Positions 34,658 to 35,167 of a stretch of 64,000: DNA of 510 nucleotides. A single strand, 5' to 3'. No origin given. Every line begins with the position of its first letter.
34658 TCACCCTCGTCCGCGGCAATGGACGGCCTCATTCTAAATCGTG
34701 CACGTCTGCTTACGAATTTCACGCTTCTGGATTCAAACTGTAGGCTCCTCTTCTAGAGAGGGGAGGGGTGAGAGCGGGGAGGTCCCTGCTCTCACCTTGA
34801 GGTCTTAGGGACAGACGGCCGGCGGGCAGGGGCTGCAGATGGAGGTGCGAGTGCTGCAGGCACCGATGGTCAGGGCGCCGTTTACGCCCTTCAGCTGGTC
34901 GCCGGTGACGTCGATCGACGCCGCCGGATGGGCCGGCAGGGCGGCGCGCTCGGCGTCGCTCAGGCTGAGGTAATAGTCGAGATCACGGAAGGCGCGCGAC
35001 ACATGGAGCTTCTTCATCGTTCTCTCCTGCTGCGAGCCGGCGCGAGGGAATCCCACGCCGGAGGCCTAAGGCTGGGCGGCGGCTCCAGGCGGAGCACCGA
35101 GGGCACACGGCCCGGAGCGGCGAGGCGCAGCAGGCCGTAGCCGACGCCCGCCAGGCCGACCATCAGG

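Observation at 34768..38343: Minimal class II lanthipeptide locus with lanA downstream of lanM and translationally coupled to it (ATGA)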

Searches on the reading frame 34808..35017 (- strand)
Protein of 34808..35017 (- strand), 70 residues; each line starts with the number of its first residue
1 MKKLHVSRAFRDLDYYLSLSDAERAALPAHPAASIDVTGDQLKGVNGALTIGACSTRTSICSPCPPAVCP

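Call 7: search_protein_families(library=ncbifam, proteins=[window:34808-35017:-], max_evalue=1)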
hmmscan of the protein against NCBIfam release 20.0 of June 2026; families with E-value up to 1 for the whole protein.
seq(70 aa): 1 family
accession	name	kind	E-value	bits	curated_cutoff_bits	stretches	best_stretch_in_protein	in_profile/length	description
TIGR03898.1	lanti_MRSA_kill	subfamily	8.7e-12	44.8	23.5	1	8-48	4-44/44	mersacidin/lichenicidin family type 2 lantibiotic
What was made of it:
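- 34874..35017 (-): lanA leader (aa 1-48), ending ...V(-12)TGDQL(-7)KGV(-4)NGA. The ATG (35015-35017) overlaps the lanM TGA (35014-35016). TIGR03898 44.8 bits (cutoff 23.5), aa 8-48 matching model positions 4-44 of 44 (call 7).
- On Prochlorosin-type system: The only NCBIfam hit is TIGR03898 (call 7).
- Closest known: Mersacidin / lichenicidin-alpha / haloduracin-alpha type precursors. Same: The leader belongs to the same model, above cutoff (call 7).
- Closest known: Prochlorosin system. Different: The leader is TIGR03898-type, not Nif11/NHLP (call 7).
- Checked: It passes a curated lantibiotic-leader model (call 7).
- lanA leader: above the TIGR03898 cutoff (call 7).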

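Call 8: search_protein_families(library=pfam, proteins=[window:34808-35017:-], max_evalue=1)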
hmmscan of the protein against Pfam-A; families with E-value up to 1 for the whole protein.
seq(70 aa): 0 families

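Call 11: find_encoding_contigs(protein=window:34808-35017:-, flank=10000, max_places=10)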
Protein seq(70 aa) (70 aa): 1 contig read that carries it; 1 place shown.
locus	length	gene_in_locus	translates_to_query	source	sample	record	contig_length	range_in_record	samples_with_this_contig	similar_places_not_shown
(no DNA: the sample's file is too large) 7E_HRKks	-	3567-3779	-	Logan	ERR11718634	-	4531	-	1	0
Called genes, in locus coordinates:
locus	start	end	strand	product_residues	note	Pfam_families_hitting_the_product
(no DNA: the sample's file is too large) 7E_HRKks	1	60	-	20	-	?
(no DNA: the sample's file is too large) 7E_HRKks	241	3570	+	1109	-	PF13575:DUF4135, PF05147:LANC_like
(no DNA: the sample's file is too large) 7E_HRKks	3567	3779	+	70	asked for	-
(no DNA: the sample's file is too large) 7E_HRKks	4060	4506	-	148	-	PF06172:Cupin_5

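Call 12: find_homologous_proteins(query=window:34808-35017:-, max_evalue=0.01)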
Query seq(70 aa) (70 aa): 10 proteins with E <= 0.01 among 10 candidates.
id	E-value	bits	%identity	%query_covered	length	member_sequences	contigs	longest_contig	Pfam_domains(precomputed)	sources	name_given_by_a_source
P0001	3.4e-39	149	97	100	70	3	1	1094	-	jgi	jgi:mersacidin/lichenicidin family type 2 lantibiotic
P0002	4.8e-31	123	81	100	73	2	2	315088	-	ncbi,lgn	-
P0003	4.2e-28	114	81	100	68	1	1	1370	-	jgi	jgi:mersacidin/lichenicidin family type 2 lantibiotic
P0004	2.1e-24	102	74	99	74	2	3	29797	-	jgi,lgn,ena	-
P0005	1.5e-22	96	68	99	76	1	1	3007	-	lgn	-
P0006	9.4e-18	81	65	99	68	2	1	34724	-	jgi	-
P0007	2.9e-16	77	59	99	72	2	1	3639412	-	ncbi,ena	-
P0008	6.3e-15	72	57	99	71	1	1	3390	-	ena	-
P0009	7.3e-15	72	56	99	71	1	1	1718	-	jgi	jgi:mersacidin/lichenicidin family type 2 lantibiotic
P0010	2.9e-12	64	54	99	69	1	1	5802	-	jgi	jgi:mersacidin/lichenicidin family type 2 lantibiotic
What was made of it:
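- On Mersacidin/lichenicidin family type 2 lantibiotic precursor (TIGR03898): JGI names the homologues the same way (call 12).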

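Call 14: find_encoding_contigs(protein=P0002, flank=10000, max_places=3)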
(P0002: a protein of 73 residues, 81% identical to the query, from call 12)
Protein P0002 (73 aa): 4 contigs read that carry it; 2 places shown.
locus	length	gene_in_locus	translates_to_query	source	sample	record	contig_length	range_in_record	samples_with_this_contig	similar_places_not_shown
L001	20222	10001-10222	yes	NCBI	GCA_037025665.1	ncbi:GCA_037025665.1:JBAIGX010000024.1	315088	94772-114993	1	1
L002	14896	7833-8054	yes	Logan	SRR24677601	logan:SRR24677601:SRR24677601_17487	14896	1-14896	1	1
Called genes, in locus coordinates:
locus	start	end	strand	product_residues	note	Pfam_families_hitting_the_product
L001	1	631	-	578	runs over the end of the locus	PF06418:CTP_synth_N, PF00117:GATase, PF07722:Peptidase_C26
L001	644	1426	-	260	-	PF02348:CTP_transf_3, PF12804:NTP_transf_3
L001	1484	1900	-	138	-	-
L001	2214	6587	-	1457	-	PF01582:TIR, PF08937:ThsB_TIR, PF13676:TIR_2, PF12770:CHAT, PF00931:NB-ARC (weak), PF13191:AAA_16, PF13401:AAA_22 (faint), PF13424:TPR_12, +3 more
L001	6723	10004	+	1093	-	PF13575:DUF4135, PF05147:LANC_like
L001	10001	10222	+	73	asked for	-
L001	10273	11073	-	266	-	-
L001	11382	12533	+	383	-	PF02898:NO_synthase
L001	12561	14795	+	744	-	PF00884:Sulfatase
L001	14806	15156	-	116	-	PF14384:BrnA_antitoxin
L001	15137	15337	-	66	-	PF04365:BrnT_toxin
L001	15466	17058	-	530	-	-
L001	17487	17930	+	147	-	PF13620:CarboxypepD_reg, PF13715:CarbopepD_reg_2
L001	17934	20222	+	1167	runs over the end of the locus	PF13428:TPR_14 (faint), PF13424:TPR_12, PF17874:TPR_MalT (weak), PF13424:TPR_12, PF17874:TPR_MalT (weak), PF13424:TPR_12, PF17874:TPR_MalT (weak), PF13424:TPR_12, +12 more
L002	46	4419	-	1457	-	PF01582:TIR, PF08937:ThsB_TIR, PF13676:TIR_2, PF12770:CHAT, PF00931:NB-ARC (weak), PF13191:AAA_16, PF13401:AAA_22 (faint), PF13424:TPR_12, +3 more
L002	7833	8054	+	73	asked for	-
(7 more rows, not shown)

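Call 15: find_encoding_contigs(protein=P0007, flank=10000, max_places=3)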
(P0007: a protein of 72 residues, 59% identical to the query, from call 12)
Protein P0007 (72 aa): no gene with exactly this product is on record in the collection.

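Call 16: find_encoding_contigs(protein=P0004, flank=10000, max_places=3)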
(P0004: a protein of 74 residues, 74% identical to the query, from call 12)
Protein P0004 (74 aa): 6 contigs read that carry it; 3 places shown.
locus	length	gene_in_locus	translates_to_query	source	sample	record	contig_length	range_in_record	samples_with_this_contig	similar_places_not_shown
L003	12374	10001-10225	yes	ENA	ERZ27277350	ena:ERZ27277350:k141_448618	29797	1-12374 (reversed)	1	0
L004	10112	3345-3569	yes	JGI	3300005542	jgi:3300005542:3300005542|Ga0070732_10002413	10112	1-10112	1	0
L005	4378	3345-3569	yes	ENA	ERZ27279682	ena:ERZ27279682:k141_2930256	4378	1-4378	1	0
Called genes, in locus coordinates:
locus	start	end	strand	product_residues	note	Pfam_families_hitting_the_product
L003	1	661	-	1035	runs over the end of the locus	-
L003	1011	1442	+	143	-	-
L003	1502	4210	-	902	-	PF00069:Pkinase, PF07714:PK_Tyr_Ser-Thr, PF13428:TPR_14 (faint), PF07719:TPR_2 (faint), PF23914:TPR_CcmH_CycH (faint), PF13432:TPR_16, PF14559:TPR_19 (weak)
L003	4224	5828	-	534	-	PF00158:Sigma54_activat, PF14532:Sigma54_activ_2, PF07728:AAA_5, PF25601:AAA_lid_14 (weak), PF02954:HTH_8 (faint)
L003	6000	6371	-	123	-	-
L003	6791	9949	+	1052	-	PF13575:DUF4135, PF05147:LANC_like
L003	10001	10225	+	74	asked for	-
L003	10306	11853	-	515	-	PF00450:Peptidase_S10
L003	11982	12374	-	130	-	?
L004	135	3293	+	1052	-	PF13575:DUF4135, PF05147:LANC_like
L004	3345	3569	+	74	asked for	-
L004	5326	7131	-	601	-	-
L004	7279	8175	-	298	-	-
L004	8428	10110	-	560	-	?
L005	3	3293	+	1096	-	?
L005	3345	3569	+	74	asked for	-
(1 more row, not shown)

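Call 17: find_encoding_contigs(protein=P0006, flank=10000, max_places=3)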
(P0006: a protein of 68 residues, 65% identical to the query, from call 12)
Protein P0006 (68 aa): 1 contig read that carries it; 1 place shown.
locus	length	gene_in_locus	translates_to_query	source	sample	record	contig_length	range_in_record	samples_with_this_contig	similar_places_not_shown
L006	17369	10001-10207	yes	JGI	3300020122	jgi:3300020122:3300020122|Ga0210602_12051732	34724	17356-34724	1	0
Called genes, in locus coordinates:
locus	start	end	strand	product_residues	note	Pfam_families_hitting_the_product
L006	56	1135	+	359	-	PF01844:HNH (weak)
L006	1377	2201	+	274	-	-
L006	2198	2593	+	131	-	-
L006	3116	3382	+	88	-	-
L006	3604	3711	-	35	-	-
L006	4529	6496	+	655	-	PF02012:BNR (faint), PF13088:BNR_2 (faint), PF14870:PSII_BNR (faint), PF21471:Reelin_subrepeat-B (faint), PF25852:DUF6242_C (faint), PF15902:Sortilin-Vps10 (weak)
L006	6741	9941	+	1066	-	PF13575:DUF4135, PF05147:LANC_like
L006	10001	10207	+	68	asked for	-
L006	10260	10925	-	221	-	PF01797:Y1_Tnp (faint)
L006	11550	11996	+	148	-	-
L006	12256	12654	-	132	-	PF11848:DUF3368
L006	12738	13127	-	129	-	PF03683:UPF0175 (weak)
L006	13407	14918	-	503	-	-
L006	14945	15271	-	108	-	PF03626:COX4_pro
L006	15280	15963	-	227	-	PF00510:COX3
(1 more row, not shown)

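Call 23: find_related_loci(query=A1, collection=genome_contigs, flank=10000)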
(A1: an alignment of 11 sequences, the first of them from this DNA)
Query A1 (70 aa) in genome_contigs; peptide patterns used: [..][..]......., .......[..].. (x = any residue, [..] = any of these).
599 stretches matched a pattern (row limit reached: there are more); 11 encode a relative of the query (tblastn E <= 1e-3); 11 distinct loci.
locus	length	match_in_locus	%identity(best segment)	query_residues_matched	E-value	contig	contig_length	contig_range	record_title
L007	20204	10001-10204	55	1-69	5e-22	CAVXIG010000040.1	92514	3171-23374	MAG: uncultured Acidobacteriota bacterium isolate MFD02581.bin.2.147 genome assembly, contig: contig_55479, whole genome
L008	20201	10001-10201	58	1-69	4e-22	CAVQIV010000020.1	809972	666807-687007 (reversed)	MAG: Thermoanaerobaculaceae bacterium isolate MFD10043.bin.2.76 genome assembly, contig: contig_6541, whole genome shotg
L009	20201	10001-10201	59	1-69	7e-22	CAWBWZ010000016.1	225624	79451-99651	MAG: uncultured Acidobacteriota bacterium isolate MFD07386.bin.2.49 genome assembly, contig: contig_59384, whole genome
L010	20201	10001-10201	54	1-69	2e-17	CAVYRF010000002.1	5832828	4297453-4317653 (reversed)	MAG: uncultured Acidobacteriota bacterium isolate MFD00964.bin.1.74 genome assembly, contig: contig_5274, whole genome s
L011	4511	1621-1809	51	1-64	2e-17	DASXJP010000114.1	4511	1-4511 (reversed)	MAG TPA_asm: Thermoanaerobaculia bacterium isolate SMAG_U5251 k141_5437667, whole genome shotgun sequence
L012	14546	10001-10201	46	3-69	1e-15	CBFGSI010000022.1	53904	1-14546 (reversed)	MAG TPA_asm: uncultured Archangiaceae bacterium isolate SRR17295755_concoct_80 genome assembly, contig: ERZ23329302.238,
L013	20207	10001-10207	43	1-69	2e-15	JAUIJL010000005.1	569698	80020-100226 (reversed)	MAG: Thermoanaerobaculia bacterium isolate Co_bin.310 NODE_89_length_569698_cov_5.150187, whole genome shotgun sequence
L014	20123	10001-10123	42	24-66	1e-6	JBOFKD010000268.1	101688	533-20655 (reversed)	MAG: Bacteroidales bacterium isolate WFFMC_MAG_375 k139_76388_flag=0_multi=8.3257_len=101688, whole genome shotgun seque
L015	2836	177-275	45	36-68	4e-6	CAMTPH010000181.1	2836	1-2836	MAG TPA_asm: uncultured Bacteroides sp. isolate SRR7610133_bin.2_metaWRAP_v1.3_MAG genome assembly, contig: ERZ14188958.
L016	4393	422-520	45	34-66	1e-5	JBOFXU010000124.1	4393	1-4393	MAG: Bacteroidales bacterium isolate WFFMC_MAG_518 k139_135978_flag=0_multi=7.9671_len=4393, whole genome shotgun sequen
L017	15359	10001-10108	42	33-68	3e-5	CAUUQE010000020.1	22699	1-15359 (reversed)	MAG TPA_asm: uncultured Prevotella sp. isolate SRR23388440_bin.22_MetaWRAP_v1.3_MAG genome assembly, contig: ERZ21659798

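Call 40: search_protein_representatives(alignment_id=A1)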
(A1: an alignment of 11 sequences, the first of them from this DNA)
Query: 11 sequences, 70 profile positions. Proteins with E-value up to 0.001 (for the whole library): 1675; up to 1e-10: 171; up to 1e-30: 1. The best 150 are listed.
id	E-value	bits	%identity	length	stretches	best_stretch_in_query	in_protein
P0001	3.5e-36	139.2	-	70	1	1-70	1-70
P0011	3.3e-24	100.8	-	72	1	1-69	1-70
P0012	2.9e-21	91.4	-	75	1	1-70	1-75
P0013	5.9e-21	90.4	-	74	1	1-70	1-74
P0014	2.4e-19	85.3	-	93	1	1-69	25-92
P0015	4.1e-18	81.3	-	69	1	1-69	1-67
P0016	5.5e-18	80.9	-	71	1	1-70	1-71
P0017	1.5e-17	79.5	-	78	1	1-70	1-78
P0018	1.2e-16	76.7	-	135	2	5-49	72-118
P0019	2.5e-16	75.6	-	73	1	1-70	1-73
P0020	5.3e-16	74.5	-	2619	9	15-56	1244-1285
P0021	6.3e-16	74.3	-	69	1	1-69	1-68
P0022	1.8e-15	72.8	-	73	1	1-67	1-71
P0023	5.9e-15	71.2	-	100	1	1-69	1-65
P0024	5.9e-15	71.2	-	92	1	1-66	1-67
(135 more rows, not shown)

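Call 42: find_related_loci(query=A1, collection=metagenome_contigs, flank=10000)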
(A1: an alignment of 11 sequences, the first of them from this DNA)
Query A1 (70 aa) in metagenome_contigs; peptide patterns used: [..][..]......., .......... (x = any residue, [..] = any of these).
600 stretches matched a pattern (row limit reached: there are more); 12 encode a relative of the query (tblastn E <= 1e-3); 12 distinct loci.
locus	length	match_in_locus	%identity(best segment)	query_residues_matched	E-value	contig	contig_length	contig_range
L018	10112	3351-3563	74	1-69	3e-30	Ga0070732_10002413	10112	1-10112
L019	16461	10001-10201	64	1-69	4e-23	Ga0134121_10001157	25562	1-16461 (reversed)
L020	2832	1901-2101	59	1-69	5e-22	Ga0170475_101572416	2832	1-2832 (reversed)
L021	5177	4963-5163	59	1-69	1e-21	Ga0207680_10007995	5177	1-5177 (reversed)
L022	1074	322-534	55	1-69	2e-21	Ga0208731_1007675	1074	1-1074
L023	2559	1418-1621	54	1-69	5e-21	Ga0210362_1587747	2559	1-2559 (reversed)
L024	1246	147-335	49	1-64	3e-17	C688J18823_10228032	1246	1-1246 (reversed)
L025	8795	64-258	49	1-64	1e-16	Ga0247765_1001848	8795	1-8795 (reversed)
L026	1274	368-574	45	1-69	4e-16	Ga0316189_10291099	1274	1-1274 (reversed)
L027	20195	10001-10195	51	1-64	2e-16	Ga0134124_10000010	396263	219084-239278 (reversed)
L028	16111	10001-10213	52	1-69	3e-14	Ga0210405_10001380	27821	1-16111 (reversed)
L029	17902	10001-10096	47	38-69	1e-5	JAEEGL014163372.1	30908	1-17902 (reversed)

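Call 61: search_protein_families(library=pfam, proteins=[L013:16340-18640:-, L013:15255-16343:-, L013:18637-20184:-, L013:11283-13181:+, L013:13268-15202:+, L010:10253-12235:+, L010:12067-13344:-, L010:14377-15747:+, L010:15755-17956:+], max_evalue=0.001)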
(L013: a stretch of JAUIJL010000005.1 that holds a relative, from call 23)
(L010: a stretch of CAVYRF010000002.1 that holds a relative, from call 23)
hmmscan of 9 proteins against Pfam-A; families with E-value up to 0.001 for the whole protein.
L013:16340-18640:- (766 aa): 6 families
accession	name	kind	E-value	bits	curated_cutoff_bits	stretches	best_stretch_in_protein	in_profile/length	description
PF00005.33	ABC_tran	-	1.2e-37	130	25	1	530-679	1-137/137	ABC transporter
PF00664.28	ABC_membrane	-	2.4e-35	123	28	1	201-468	4-274/274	ABC transporter transmembrane region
PF03412.21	Peptidase_C39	-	7.6e-31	107.1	22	1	44-172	3-132/133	Peptidase C39 family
PF02463.25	SMC_N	-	5.3e-05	23.2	40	0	582-717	122-209/220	RecF/RecN/SMC N terminal domain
PF13401.12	AAA_22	-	0.00036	21.3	27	0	540-677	5-93/130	AAA domain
PF03193.22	RsgA_GTPase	-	0.00073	19.8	30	0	537-562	104-128/174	RsgA GTPase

L013:15255-16343:- (362 aa): 3 families
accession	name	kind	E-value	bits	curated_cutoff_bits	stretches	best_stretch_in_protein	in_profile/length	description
PF16576.10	HlyD_D23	-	5.7e-16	58.9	30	1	87-306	18-205/214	Barrel-sandwich domain of CusB or HlyD membrane-fusion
PF13437.12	HlyD_3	-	5.6e-15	56.4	22.2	1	210-304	1-97/106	HlyD family secretion protein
PF13533.13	Biotin_lipoyl_2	-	5.4e-06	26.6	29.8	1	91-120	3-32/32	Biotin-lipoyl like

L013:18637-20184:- (515 aa): 3 families
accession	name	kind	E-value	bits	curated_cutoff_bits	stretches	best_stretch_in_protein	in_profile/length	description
PF13437.12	HlyD_3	-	1e-07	33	22.2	0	347-406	2-61/106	HlyD family secretion protein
PF00364.28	Biotin_lipoyl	-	6.7e-05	23.1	22.1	0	262-292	43-73/73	Biotin-requiring enzyme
PF16576.10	HlyD_D23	-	0.00012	21.9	30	0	262-377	20-141/214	Barrel-sandwich domain of CusB or HlyD membrane-fusion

L013:11283-13181:+ (632 aa): 3 families
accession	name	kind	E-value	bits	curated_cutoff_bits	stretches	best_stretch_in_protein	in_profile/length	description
PF00593.30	TonB_dep_Rec_b-barrel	-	5.9e-41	142.2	27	1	193-606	12-436/436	TonB dependent receptor-like, beta-barrel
PF07715.20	Plug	-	3.6e-27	95.4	23.9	1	66-169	4-106/107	TonB-dependent Receptor Plug Domain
PF14905.12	OMP_b-brl_3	-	0.00011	21.9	27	1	438-611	199-378/408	Outer membrane protein beta-barrel family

L013:13268-15202:+ (644 aa): 3 families
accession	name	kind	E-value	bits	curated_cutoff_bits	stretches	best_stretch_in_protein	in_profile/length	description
PF00884.28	Sulfatase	-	2.1e-39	136.1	25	1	115-500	1-300/301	Sulfatase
PF16347.10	SGSH_C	-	9.9e-15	55.4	29.3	1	450-533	1-81/154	N-sulphoglucosamine sulphohydrolase, C-terminal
PF01663.27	Phosphodiest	-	0.00072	19.7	23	0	119-183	3-64/342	Type I phosphodiesterase / nucleotide pyrophosphatase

L010:10253-12235:+ (660 aa): 0 families

L010:12067-13344:- (425 aa): 5 families
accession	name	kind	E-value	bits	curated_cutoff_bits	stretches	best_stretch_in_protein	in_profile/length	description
PF10503.15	Esterase_PHB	-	2e-17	63.6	23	1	63-232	2-168/219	Esterase PHB depolymerase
PF00326.27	Peptidase_S9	-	3e-06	27.3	22.6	1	101-198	7-100/213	Prolyl oligopeptidase family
PF07883.17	Cupin_2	-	1.9e-05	24.7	27.2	1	355-420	6-69/70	Cupin domain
PF02129.25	Peptidase_S15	-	6.9e-05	23.1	23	1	68-198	11-131/262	X-Pro dipeptidyl-peptidase (S15 family)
PF00756.26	Esterase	-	8e-05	23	22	1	59-194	5-147/251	Putative esterase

L010:14377-15747:+ (456 aa): 4 families
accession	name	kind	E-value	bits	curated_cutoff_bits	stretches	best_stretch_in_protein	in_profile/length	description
PF02450.21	LCAT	-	4.2e-14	53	21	1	83-221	71-204/392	Lecithin:cholesterol acyltransferase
PF07819.20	PGAP1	-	8.9e-06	26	24.3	1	133-183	86-137/233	PGAP1-like alpha/beta domain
PF05057.20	DUF676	-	7e-05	22.9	20.3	1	113-184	57-134/217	Putative serine esterase (DUF676)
PF02089.21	Palm_thioest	-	0.00074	19.7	26.8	0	132-179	68-114/254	Palmitoyl protein thioesterase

L010:15755-17956:+ (733 aa): 2 families
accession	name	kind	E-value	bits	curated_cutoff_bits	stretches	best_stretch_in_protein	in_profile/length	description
PF12770.12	CHAT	-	5.5e-12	46.2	24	1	527-675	100-252/289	CHAT domain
PF19973.4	TCAD7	-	2.6e-08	34.4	24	1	13-89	3-76/109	Ternary complex associated domain 7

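Call 69: find_encoding_contigs(protein=P0013, flank=10000, max_places=3)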
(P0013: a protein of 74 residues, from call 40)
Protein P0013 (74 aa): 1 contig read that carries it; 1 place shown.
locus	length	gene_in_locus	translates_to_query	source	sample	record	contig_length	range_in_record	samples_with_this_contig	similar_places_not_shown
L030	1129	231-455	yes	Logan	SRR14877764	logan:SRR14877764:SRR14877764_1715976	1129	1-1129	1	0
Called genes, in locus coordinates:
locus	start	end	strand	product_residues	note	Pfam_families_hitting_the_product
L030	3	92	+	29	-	?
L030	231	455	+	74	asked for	-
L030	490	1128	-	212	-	?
